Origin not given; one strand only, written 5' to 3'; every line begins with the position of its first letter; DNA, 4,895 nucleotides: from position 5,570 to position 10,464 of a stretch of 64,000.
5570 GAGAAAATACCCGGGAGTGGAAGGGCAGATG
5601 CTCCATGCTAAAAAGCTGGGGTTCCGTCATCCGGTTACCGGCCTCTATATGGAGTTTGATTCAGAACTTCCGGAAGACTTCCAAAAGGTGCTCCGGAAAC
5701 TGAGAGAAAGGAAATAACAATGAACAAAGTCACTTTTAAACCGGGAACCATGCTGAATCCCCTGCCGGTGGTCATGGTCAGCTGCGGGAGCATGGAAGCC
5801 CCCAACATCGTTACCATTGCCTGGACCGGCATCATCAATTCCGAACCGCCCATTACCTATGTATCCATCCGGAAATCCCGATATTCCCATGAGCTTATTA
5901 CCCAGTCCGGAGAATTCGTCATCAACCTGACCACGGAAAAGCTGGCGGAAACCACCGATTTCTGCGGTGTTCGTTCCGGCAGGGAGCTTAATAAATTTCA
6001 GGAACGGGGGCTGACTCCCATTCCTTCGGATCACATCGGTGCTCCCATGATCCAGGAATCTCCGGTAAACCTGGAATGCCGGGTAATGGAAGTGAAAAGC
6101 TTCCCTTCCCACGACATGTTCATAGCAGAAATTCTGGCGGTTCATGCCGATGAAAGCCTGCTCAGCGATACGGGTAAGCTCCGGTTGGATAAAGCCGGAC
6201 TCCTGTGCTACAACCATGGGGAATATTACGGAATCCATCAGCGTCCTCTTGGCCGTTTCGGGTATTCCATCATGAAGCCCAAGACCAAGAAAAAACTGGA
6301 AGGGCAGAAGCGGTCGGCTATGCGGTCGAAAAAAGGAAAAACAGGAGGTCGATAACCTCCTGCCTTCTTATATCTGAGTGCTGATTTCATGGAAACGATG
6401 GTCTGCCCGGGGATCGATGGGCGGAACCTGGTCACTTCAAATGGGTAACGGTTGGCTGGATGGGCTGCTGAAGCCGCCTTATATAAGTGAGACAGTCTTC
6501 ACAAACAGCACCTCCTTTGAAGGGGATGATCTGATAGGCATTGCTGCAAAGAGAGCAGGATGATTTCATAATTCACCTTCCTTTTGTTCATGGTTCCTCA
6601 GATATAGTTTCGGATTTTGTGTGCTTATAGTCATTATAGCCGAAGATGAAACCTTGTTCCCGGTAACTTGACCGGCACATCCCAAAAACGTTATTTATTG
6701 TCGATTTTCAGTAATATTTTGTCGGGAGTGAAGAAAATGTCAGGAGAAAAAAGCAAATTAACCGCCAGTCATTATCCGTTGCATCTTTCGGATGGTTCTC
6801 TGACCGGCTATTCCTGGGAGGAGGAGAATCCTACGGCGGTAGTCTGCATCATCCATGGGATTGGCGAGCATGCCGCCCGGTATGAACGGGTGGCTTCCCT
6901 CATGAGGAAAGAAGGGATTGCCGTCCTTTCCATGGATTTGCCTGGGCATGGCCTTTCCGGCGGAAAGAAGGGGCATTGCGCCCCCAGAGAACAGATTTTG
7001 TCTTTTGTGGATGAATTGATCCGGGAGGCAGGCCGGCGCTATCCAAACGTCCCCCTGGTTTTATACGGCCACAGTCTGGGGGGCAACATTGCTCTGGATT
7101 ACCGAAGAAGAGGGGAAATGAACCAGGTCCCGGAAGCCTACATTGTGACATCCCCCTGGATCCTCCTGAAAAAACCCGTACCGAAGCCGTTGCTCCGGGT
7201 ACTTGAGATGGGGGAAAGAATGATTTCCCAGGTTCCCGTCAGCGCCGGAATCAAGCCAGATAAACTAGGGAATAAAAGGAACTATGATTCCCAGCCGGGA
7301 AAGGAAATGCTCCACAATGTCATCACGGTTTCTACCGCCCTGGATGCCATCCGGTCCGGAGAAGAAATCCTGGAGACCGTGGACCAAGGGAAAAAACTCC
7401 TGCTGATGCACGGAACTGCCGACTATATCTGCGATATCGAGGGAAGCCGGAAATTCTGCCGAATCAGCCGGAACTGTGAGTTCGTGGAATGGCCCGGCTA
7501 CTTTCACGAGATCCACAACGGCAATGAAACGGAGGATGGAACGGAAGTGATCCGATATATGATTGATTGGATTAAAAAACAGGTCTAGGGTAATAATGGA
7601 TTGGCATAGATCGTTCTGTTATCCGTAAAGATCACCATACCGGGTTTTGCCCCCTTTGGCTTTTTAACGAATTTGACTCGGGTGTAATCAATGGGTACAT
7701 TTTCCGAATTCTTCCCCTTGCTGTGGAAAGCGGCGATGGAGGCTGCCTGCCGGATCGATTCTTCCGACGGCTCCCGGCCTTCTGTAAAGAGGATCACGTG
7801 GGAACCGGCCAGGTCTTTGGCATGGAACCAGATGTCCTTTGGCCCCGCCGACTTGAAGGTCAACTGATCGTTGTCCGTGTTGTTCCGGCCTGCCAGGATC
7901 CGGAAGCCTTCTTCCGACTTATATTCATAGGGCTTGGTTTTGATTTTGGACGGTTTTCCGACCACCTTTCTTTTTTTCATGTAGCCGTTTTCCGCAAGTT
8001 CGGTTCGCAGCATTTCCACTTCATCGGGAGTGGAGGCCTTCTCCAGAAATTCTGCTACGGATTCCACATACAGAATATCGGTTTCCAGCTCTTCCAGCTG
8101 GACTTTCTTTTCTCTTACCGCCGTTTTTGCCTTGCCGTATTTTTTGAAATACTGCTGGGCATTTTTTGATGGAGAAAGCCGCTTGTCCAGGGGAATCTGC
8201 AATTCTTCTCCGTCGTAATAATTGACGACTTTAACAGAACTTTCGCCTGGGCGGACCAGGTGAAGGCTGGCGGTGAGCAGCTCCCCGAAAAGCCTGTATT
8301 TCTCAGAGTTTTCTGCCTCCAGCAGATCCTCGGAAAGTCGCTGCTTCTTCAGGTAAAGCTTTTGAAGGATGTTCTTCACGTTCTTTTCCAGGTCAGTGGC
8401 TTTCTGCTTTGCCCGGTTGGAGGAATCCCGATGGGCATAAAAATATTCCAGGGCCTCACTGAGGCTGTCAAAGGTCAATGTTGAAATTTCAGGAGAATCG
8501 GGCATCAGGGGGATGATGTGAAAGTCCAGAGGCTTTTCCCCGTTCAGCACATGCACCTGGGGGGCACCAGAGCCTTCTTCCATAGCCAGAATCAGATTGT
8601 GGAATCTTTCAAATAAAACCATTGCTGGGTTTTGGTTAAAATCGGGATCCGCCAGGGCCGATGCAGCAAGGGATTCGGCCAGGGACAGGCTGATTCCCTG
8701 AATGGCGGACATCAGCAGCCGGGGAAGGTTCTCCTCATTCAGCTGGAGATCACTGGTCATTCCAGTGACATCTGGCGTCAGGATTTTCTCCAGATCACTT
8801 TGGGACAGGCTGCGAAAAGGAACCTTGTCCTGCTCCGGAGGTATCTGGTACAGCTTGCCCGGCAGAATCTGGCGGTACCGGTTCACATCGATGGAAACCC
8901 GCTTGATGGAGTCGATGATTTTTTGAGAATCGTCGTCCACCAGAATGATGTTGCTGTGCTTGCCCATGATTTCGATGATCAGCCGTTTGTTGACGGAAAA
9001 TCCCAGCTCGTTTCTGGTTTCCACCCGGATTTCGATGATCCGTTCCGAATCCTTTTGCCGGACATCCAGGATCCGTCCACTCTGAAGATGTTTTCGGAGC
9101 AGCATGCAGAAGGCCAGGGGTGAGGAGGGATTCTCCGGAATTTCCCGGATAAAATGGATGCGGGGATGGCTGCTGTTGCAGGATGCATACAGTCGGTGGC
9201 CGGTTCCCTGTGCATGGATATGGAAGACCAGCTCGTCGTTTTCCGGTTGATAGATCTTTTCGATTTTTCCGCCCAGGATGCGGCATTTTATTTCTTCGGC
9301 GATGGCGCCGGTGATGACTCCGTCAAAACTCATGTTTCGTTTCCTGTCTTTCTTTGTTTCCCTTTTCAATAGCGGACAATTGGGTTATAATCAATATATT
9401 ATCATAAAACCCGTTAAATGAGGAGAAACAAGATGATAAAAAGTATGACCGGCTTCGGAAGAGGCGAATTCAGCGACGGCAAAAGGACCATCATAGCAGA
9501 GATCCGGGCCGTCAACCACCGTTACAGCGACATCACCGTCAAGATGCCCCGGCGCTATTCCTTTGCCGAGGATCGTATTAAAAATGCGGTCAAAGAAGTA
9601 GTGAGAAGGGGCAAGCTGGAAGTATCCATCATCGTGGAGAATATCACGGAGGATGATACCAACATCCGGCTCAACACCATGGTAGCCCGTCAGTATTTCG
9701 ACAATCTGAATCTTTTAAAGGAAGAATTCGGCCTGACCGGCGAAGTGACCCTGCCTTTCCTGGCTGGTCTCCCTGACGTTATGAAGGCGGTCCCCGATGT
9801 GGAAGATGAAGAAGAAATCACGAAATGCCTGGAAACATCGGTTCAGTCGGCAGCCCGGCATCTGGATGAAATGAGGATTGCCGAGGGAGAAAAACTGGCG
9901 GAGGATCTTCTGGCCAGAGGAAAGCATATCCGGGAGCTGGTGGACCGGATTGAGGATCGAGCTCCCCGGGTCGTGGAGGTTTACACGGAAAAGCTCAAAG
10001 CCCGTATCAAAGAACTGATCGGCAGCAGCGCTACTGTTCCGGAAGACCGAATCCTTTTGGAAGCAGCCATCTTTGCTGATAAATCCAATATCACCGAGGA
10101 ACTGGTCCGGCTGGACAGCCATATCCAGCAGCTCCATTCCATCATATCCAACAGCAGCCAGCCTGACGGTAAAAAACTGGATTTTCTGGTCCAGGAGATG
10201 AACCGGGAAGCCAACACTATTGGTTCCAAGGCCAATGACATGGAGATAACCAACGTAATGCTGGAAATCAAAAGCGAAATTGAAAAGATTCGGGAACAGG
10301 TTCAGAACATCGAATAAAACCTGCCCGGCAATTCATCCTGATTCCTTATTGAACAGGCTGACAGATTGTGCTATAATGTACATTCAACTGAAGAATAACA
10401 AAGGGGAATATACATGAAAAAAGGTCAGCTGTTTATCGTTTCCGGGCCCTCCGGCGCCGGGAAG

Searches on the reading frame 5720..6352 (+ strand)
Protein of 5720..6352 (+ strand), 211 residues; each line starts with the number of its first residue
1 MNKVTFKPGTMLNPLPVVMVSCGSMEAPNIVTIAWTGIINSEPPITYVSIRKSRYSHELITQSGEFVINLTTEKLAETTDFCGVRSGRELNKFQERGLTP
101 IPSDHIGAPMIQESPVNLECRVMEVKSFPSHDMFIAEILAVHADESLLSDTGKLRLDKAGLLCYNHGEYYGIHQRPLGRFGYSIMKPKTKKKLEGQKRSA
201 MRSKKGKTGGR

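Call 39: search_protein_families(library=pfam, proteins=[window:5720-6352:+], max_evalue=0.00001)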
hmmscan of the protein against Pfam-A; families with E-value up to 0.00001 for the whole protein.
window:5720-6352:+ (211 aa): 1 family
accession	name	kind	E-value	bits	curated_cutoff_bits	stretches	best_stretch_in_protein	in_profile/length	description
PF01613.24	Flavin_Reduct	-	1.2e-29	103.8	27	1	14-172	5-152/153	Flavin reductase like domain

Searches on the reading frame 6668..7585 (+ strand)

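Call 39: search_protein_families(library=pfam, proteins=[window:6668-7585:+], max_evalue=0.00001)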
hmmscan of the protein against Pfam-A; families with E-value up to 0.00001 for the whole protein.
window:6668-7585:+ (306 aa): 4 families
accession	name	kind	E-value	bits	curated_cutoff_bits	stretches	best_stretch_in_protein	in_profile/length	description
PF12146.15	Hydrolase_4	-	5.3e-43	147.5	27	1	54-284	2-236/239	Serine aminopeptidase, S33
PF12697.13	Abhydrolase_6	-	5.4e-11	44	26.3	1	62-170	4-94/217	Alpha/beta hydrolase family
PF00561.26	Abhydrolase_1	-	7.5e-11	42.6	25.8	1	58-168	2-110/245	alpha/beta hydrolase fold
PF00975.26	Thioesterase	-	3.9e-06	27.7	26.4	1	59-145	3-83/226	Thioesterase domain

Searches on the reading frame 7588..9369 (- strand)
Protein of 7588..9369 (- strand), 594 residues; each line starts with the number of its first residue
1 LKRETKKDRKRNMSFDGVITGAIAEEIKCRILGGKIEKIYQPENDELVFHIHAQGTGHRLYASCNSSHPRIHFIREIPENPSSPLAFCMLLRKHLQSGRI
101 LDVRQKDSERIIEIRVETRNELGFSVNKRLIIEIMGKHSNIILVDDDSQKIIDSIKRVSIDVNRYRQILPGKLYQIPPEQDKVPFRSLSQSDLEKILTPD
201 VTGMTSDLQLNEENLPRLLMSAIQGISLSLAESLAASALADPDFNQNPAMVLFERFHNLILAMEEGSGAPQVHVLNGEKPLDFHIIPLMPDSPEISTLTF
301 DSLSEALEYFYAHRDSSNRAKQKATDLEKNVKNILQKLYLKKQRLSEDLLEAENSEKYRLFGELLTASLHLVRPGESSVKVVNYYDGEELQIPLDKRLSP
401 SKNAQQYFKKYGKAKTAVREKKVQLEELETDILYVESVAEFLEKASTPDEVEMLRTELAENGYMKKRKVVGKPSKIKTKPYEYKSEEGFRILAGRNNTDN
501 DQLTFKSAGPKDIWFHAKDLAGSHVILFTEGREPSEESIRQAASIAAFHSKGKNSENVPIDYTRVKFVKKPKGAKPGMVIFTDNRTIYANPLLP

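Call 39: search_protein_families(library=pfam, proteins=[window:7588-9369:-], max_evalue=0.00001)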
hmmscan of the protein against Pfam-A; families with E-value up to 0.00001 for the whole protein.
window:7588-9369:- (594 aa): 3 families
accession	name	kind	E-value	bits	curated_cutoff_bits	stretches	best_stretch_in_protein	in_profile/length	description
PF05833.16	NFACT_N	-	1e-139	466.7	31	1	16-474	1-453/456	NFACT N-terminal and middle domains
PF05670.18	NFACT-R_1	-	1e-12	49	29.8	1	479-581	1-110/112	NFACT protein RNA binding domain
PF18297.6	NFACT-R_2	-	8.3e-10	39.2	26.9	1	486-565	7-82/104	NFACT protein RNA binding domain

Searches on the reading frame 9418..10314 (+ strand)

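Call 39: search_protein_families(library=pfam, proteins=[window:9418-10314:+], max_evalue=0.00001)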
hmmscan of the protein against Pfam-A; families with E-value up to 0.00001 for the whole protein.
window:9418-10314:+ (299 aa): 2 families
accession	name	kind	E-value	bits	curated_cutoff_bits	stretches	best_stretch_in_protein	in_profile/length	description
PF03755.18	YicC-like_N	-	2.3e-44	151.9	25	1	7-161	1-155/156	Endoribonuclease YicC-like, N-terminal region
PF08340.16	YicC-like_C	-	3.4e-44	150.3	27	1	178-299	1-120/120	Endoribonuclease YicC-like, C-terminal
